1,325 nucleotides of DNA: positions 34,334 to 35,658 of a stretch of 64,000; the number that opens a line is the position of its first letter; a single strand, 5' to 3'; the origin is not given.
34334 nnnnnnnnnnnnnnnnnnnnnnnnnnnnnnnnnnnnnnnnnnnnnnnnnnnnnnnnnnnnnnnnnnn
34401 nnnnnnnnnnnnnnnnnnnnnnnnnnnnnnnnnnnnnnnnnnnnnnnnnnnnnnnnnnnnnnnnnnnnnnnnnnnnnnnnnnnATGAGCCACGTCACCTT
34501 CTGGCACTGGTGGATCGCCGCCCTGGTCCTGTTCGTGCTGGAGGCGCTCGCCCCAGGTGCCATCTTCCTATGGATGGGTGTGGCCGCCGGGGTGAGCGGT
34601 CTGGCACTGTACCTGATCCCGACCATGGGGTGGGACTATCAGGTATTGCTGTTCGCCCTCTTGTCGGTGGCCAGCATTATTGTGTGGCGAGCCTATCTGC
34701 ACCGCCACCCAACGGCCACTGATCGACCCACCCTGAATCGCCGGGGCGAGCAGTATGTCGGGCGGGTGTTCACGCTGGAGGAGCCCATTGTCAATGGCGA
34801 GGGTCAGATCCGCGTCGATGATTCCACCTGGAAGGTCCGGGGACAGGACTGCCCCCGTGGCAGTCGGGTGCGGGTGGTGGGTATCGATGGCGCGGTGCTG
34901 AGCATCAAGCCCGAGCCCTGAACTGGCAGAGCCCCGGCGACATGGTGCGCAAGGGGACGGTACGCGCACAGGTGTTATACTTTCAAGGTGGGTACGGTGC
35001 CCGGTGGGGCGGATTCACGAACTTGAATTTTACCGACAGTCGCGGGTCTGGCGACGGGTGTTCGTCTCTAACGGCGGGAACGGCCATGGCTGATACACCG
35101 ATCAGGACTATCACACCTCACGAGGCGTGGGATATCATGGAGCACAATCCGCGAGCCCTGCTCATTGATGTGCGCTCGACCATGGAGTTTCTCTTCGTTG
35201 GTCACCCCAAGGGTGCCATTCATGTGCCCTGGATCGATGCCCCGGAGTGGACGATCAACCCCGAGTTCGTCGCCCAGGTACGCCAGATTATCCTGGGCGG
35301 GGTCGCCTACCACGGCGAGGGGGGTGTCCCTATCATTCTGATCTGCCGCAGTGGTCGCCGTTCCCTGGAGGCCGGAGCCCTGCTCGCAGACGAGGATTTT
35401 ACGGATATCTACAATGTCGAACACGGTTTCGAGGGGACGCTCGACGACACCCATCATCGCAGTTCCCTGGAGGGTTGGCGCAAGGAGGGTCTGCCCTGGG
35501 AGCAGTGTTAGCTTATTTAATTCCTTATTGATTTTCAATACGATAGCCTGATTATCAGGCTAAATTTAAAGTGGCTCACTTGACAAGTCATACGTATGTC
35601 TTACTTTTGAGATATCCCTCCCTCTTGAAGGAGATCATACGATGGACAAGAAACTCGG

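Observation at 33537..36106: SPFH-NfeD pair followed by a rhodanese and DsrE2-like sulfur-relay pair lacking TusA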

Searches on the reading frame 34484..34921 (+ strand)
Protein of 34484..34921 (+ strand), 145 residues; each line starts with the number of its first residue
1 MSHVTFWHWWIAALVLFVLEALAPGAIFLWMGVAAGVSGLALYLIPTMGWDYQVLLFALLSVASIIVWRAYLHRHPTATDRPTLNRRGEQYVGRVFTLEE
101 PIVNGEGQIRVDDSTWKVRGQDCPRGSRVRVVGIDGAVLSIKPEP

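Call 3: search_protein_families(library=pfam, proteins=[window:34484-34921:+], max_evalue=0.01)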
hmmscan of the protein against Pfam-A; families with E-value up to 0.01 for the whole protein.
window:34484-34921:+ (145 aa): 1 family
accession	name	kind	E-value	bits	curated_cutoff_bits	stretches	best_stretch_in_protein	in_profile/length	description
PF01957.25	NfeD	-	5.1e-14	52.7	29.1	1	89-143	2-57/57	NfeD-like C-terminal, partner-binding domain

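Call 4: search_protein_families(library=ncbifam, proteins=[window:34484-34921:+], max_evalue=0.01)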
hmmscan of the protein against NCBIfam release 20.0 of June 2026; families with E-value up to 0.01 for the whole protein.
window:34484-34921:+ (145 aa): 0 families

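Call 66: search_solved_structures(query=window:34484-34921:+, max_evalue=0.01)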
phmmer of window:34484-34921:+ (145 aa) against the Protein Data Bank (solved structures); distinct sequences matched with E-value up to 0.01: 2.
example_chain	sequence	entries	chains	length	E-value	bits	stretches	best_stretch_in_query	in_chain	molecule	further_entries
8z5g_B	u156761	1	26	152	7.1e-25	91.2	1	9-142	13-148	Inner membrane protein YbbJ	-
3wwv_A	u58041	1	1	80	0.002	21.5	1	89-141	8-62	Stomatin operon partner protein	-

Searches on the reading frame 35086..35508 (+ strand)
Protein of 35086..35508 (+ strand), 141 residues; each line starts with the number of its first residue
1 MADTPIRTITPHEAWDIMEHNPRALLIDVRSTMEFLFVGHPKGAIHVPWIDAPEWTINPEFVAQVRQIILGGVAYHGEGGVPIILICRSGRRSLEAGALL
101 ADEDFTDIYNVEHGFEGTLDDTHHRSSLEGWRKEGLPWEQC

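Call 21: search_solved_structures(query=window:35086-35508:+, max_evalue=0.01, show_alignments=2)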
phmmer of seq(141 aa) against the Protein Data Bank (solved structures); distinct sequences matched with E-value up to 0.01: 5.
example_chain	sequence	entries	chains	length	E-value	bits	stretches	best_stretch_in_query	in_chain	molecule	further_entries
2fsx_A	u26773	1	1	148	9.4e-25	90.6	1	8-140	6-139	COG0607: Rhodanese-related sulfurtransferase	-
8w14_A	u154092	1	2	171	3.4e-21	79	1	8-140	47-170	Rhodanese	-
1qxn_A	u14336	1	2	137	7.2e-06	29.2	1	8-121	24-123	sulfide dehydrogenase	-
1tq1_A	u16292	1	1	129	0.00075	22.7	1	26-116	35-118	senescence-associated family protein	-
3d1p_A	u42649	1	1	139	0.0059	19.8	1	18-105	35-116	Putative thiosulfate sulfurtransferase YOR285W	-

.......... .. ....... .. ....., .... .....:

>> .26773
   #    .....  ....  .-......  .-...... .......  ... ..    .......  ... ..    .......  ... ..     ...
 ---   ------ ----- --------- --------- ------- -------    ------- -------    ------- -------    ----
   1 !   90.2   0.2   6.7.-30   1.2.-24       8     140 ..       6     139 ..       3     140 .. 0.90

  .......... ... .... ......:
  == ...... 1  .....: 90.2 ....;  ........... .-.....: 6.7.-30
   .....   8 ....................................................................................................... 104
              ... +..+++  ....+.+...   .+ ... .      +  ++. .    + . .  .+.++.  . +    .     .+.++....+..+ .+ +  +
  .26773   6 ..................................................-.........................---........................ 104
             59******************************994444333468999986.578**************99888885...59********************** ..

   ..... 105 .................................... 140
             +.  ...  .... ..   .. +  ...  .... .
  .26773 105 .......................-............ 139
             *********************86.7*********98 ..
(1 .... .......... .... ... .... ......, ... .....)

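Call 23: find_homologous_proteins(query=window:35086-35508:+)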
Query seq(141 aa) (141 aa): 6185 proteins with E <= 0.001 among 6328 candidates; the best 120 are listed.
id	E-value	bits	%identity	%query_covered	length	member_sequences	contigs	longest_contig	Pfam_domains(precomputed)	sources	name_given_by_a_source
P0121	6.3e-81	288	100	88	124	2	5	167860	PF00581.26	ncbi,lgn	-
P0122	2.7e-75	269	79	100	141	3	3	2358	PF00581.26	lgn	-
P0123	1.0e-64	235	67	100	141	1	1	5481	PF00581.26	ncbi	-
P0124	3.4e-63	230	57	96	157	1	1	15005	PF00581.26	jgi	jgi:rhodanese-related sulfurtransferase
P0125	3.1e-62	227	67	99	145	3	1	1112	PF00581.26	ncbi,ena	-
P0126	6.7e-62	226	65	100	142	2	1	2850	PF00581.26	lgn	-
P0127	2.0e-61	224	63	100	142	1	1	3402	PF00581.26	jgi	jgi:rhodanese-related sulfurtransferase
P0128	2.0e-61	224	67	100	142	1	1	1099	PF00581.26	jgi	-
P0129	5.7e-61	223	67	100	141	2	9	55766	PF00581.26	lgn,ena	-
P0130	6.4e-61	223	64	100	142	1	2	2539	PF00581.26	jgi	jgi:rhodanese-related sulfurtransferase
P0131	1.1e-60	222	63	100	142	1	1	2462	PF00581.26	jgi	jgi:rhodanese-related sulfurtransferase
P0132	1.6e-60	221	63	100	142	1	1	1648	PF00581.26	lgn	-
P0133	1.7e-60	221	65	100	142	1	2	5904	PF00581.26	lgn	-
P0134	1.9e-60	221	63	100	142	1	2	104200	PF00581.26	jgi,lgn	-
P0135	2.0e-60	221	63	96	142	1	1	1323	PF00581.26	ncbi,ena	-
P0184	1.6e-58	215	65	96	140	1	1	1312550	PF00581.26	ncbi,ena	-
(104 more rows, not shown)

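Call 25: find_related_loci(query=A2, collection=metagenome_contigs, flank=5000)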
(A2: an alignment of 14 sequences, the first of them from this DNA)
Query A2 (141 aa) in metagenome_contigs; peptide patterns used: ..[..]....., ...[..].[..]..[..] (x = any residue, [..] = any of these).
599 stretches matched a pattern (row limit reached: there are more); 587 encode a relative of the query (tblastn E <= 1e-3); the best 80 are kept; 80 distinct loci.
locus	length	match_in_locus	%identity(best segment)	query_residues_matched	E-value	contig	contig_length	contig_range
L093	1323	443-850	63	6-141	6e-66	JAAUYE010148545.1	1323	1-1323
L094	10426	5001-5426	63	1-141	3e-62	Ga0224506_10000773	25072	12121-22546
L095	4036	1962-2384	62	1-141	8e-62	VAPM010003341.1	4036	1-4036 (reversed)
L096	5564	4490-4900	65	6-141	1e-61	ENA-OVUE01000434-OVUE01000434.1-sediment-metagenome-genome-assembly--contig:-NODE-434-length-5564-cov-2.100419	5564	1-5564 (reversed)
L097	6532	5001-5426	63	1-141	2e-61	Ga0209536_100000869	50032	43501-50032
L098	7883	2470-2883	67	6-141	2e-61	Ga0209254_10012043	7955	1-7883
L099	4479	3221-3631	64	6-141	2e-61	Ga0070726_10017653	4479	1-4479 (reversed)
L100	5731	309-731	60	1-141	5e-61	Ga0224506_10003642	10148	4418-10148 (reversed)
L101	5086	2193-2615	60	1-141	4e-61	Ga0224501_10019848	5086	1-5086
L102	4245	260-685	61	1-141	4e-61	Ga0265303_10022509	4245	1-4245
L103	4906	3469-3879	62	6-141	5e-61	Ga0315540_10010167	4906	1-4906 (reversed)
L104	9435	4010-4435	61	1-141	6e-61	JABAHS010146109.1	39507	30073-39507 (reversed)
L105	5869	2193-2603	64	6-141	8e-61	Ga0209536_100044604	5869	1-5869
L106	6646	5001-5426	61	1-141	9e-61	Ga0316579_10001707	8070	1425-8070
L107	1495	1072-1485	63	6-141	5e-63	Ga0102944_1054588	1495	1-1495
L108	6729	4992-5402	63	6-141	6e-60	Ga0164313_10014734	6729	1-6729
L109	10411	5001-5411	63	6-141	4e-60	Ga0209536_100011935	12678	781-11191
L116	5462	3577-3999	60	1-141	1e-59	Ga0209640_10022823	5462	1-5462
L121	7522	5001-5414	57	4-141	4e-59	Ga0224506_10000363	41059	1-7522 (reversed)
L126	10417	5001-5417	59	4-141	6e-59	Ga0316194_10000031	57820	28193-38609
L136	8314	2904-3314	61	6-141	1e-58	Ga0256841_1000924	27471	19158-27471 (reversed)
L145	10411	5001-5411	59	6-141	1e-57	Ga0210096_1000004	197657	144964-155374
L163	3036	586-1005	59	2-141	5e-57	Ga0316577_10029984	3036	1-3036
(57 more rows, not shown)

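Call 63: search_protein_families(library=pfam, proteins=[L126:6372-7322:+, L116:2415-3191:-, L136:920-2371:+, L109:1909-3282:+, L145:7373-7840:+, L108:50-835:+, L136:6004-6513:-, L094:5514-7595:+], max_evalue=0.001)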
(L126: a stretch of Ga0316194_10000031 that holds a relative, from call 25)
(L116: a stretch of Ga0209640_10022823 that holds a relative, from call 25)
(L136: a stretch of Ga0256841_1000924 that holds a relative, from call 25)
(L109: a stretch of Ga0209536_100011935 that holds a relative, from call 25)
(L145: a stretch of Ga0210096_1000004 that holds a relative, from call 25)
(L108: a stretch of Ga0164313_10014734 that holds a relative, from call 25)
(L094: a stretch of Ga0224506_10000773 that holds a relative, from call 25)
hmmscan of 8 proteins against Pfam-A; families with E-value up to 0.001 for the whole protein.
L126:6372-7322:+ (316 aa): 3 families
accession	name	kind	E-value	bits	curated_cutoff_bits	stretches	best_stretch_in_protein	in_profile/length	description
PF00561.26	Abhydrolase_1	-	1.2e-25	91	25.8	1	36-295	2-240/245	alpha/beta hydrolase fold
PF12146.15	Hydrolase_4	-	5e-10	39.5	27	1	37-134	7-108/239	Serine aminopeptidase, S33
PF12697.13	Abhydrolase_6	-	1.2e-08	36.3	26.3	1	37-295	1-206/217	Alpha/beta hydrolase family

L116:2415-3191:- (258 aa): 1 family
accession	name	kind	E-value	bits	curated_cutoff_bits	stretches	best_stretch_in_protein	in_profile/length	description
PF01171.26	ATP_bind_3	-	1.6e-19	70.8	27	1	36-204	2-167/182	PP-loop family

L136:920-2371:+ (483 aa): 1 family
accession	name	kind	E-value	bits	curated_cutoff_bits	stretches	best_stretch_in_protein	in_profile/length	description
PF02386.22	TrkH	-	2.8e-94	316.8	27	1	38-477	4-491/502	Cation transport protein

L109:1909-3282:+ (457 aa): 17 families
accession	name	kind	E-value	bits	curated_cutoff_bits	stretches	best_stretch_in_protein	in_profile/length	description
PF02254.24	TrkA_N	-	6.5e-51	172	23.8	2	3-124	1-116/116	TrkA-N domain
PF02080.26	TrkA_C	-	4.6e-26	91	27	2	155-224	2-70/71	TrkA-C domain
PF13241.12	NAD_binding_7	-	6.1e-12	46.5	22.1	2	232-310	8-75/104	Putative NAD(P)-binding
PF07992.20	Pyr_redox_2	-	3.2e-08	33.8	26.1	0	220-275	132-187/291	Pyridine nucleotide-disulphide oxidoreductase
PF00070.33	Pyr_redox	-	8.8e-08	33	22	0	2-39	1-38/82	Pyridine nucleotide-disulphide oxidoreductase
PF02737.24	3HCDH_N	-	3.8e-07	30.6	22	1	2-45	1-44/180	3-hydroxyacyl-CoA dehydrogenase, NAD binding domain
PF01210.29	NAD_Gly3P_dh_N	-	1.7e-06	28.5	23.1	0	2-87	1-91/158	NAD-dependent glycerol-3-phosphate dehydrogenase N-terminus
PF03435.24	Sacchrp_dh_NADP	-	2.3e-06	28.4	25.1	1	3-57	1-60/129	Saccharopine dehydrogenase NADP binding domain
PF01262.27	AlaDh_PNT_C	-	2.8e-06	27.4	23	0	2-69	30-96/214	Alanine dehydrogenase/PNT, C-terminal domain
PF02558.23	ApbA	-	7.6e-06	26.1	22.2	0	3-70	1-71/150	Ketopantoate reductase PanE/ApbA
PF13478.12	XdhC_C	-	2.9e-05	25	29.7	0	3-84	1-62/125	XdhC Rossmann domain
PF03807.23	F420_oxidored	-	3e-05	24.9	21.6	0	2-49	1-50/94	NADP oxidoreductase coenzyme F420-dependent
PF01488.26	Shikimate_DH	-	4.3e-05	24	24.3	0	2-76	14-86/138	Shikimate / quinate 5-dehydrogenase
PF06690.17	HcgC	-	0.00014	21.9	31.4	0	2-48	45-90/248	FeGP cofactor biosynthesis protein, methyltransferase HcgC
PF21799.2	MurD-like_N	-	0.00015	22.4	27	0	2-53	2-53/88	Mur ligase MurD-like, N-terminal domain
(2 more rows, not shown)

L145:7373-7840:+ (155 aa): 1 family
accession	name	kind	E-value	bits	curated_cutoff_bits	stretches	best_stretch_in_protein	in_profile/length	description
PF02580.21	Tyr_Deacylase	-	1.1e-47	162.4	25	1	3-144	2-144/144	D-Tyr-tRNA(Tyr) deacylase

L108:50-835:+ (261 aa): 4 families
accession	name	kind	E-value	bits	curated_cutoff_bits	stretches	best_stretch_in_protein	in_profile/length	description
PF00158.32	Sigma54_activat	-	1.4e-28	100.1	20.2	1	3-109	56-167/168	Sigma-54 interaction domain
PF25601.1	AAA_lid_14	-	1.6e-18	66.7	27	1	115-197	1-83/87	AAA+ ATPase lid domain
PF14532.12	Sigma54_activ_2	-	5.3e-12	46.6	25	1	29-114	63-138/138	Sigma-54 interaction domain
PF02954.25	HTH_8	-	2.7e-08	33.9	22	1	212-251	2-41/42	Bacterial regulatory protein, Fis family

L136:6004-6513:- (169 aa): 1 family
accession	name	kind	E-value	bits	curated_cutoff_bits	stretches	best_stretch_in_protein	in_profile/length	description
PF05751.16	FixH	-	2.8e-39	134.9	23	1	15-155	1-149/150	FixH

L094:5514-7595:+ (693 aa): 7 families
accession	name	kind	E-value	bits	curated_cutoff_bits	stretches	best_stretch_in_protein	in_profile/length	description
PF17201.10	Cache_3-Cache_2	-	5e-89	299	27.7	1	48-336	5-298/299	Cache 3/Cache 2 fusion domain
PF00015.26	MCPsignal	-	2e-41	142.2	34.6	1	493-658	19-170/172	Methyl-accepting chemotaxis protein (MCP) signalling domain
PF17202.10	sCache_3_3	-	4.2e-30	104.7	28.8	1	120-228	2-105/107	Single cache domain 3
PF08269.17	dCache_2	-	6e-17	62.2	26.5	1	225-327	192-297/298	Cache domain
PF17200.10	sCache_2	-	6.7e-16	59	25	1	226-332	40-150/155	Single Cache domain 2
PF17203.10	sCache_3_2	-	2e-10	41.3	28.4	1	107-229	23-137/140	Single cache domain 3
PF00672.30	HAMP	-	5.7e-09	36.6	25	1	357-411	3-51/53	HAMP domain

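Call 70: find_encoding_contigs(protein=P0123, flank=5000, max_places=2)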
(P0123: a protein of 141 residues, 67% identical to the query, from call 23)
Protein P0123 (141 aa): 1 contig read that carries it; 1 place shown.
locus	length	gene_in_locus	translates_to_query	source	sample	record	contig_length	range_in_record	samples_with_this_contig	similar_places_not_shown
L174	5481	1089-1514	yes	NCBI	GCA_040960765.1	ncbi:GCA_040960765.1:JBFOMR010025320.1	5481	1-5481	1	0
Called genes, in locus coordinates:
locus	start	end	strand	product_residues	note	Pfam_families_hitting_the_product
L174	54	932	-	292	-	PF03279:Lip_A_acyltrans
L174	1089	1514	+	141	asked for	PF00581:Rhodanese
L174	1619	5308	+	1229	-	PF02574:S-methyl_trans, PF00809:Pterin_bind, PF02607:B12-binding_2, PF02310:B12-binding, PF02965:Met_synt_B12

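Call 84: find_encoding_contigs(protein=P0184, flank=8000, max_places=1)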
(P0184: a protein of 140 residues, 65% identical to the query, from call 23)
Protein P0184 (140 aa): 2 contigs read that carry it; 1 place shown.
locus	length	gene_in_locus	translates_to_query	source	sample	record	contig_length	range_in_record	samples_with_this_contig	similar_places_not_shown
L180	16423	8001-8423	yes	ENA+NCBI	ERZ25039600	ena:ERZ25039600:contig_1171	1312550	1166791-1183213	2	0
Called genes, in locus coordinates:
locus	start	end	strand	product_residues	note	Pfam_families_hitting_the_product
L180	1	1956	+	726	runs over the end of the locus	PF19312:NtrY_N, PF00672:HAMP, PF00512:HisKA, PF02518:HATPase_c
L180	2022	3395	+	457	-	PF00072:Response_reg, PF00158:Sigma54_activat, PF14532:Sigma54_activ_2, PF25601:AAA_lid_14, PF02954:HTH_8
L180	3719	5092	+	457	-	PF00070:Pyr_redox (faint), PF01210:NAD_Gly3P_dh_N (faint), PF01262:AlaDh_PNT_C (faint), PF02254:TrkA_N, PF02558:ApbA (faint), PF02080:TrkA_C, PF02254:TrkA_N, PF02080:TrkA_C, +7 more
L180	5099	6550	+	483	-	PF02386:TrkH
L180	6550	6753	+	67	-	-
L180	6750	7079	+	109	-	PF12895:ANAPC3 (weak), PF13414:TPR_11 (faint), PF13431:TPR_17 (faint), PF00515:TPR_1 (weak), PF07719:TPR_2 (faint), PF13428:TPR_14 (weak), PF13432:TPR_16 (weak), PF14559:TPR_19 (weak), +1 more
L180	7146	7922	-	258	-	PF01171:ATP_bind_3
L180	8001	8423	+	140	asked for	PF00581:Rhodanese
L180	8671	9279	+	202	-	PF13686:DrsE_2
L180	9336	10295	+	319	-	PF00561:Abhydrolase_1, PF12146:Hydrolase_4, PF12697:Abhydrolase_6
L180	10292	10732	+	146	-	PF02580:Tyr_Deacylase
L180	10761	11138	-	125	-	-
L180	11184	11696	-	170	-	PF05751:FixH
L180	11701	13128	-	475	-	PF12801:Fer4_5, PF13183:Fer4_8 (faint), PF13187:Fer4_9 (faint), PF13534:Fer4_17 (faint), PF12838:Fer4_7 (weak), PF13746:Fer4_18, PF11614:FixG_C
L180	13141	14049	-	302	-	PF14715:FixP_N, PF00034:Cytochrom_C, PF13442:Cytochrome_CBB3, PF00034:Cytochrom_C (weak), PF13442:Cytochrome_CBB3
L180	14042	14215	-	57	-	PF05545:FixQ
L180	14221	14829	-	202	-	PF02433:FixO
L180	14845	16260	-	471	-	PF00115:COX1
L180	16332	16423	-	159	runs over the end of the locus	PF03922:OmpW, PF13505:OMP_b-brl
